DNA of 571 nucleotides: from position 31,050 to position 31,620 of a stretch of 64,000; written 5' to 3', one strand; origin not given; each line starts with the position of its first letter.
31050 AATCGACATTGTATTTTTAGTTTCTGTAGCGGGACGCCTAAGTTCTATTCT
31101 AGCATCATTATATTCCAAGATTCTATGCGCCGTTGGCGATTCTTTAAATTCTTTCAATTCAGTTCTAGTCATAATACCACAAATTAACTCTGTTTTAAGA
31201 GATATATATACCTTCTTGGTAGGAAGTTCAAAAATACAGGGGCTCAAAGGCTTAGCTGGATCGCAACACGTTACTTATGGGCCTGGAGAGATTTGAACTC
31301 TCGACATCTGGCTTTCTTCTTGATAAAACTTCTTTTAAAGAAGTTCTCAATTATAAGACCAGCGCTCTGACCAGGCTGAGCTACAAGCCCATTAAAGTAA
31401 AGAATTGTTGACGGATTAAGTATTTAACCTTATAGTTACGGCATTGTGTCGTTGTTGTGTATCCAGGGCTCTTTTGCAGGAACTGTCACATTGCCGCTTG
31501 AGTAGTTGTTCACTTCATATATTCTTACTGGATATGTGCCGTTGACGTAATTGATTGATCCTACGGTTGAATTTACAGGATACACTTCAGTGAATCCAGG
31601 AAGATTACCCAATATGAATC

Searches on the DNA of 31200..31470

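Call 8: search_rna_families(source=window, start=31200, end=31470, threshold=evalue, max_evalue=0.01, show_alignments=2)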
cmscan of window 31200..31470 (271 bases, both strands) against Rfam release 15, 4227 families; matches with E-value up to 0.01: 1.
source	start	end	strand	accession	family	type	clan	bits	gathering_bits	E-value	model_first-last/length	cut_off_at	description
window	31278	31390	-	RF00005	tRNA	Gene; tRNA;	CL00001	57.6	29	3.4e-12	1-71/71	no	tRNA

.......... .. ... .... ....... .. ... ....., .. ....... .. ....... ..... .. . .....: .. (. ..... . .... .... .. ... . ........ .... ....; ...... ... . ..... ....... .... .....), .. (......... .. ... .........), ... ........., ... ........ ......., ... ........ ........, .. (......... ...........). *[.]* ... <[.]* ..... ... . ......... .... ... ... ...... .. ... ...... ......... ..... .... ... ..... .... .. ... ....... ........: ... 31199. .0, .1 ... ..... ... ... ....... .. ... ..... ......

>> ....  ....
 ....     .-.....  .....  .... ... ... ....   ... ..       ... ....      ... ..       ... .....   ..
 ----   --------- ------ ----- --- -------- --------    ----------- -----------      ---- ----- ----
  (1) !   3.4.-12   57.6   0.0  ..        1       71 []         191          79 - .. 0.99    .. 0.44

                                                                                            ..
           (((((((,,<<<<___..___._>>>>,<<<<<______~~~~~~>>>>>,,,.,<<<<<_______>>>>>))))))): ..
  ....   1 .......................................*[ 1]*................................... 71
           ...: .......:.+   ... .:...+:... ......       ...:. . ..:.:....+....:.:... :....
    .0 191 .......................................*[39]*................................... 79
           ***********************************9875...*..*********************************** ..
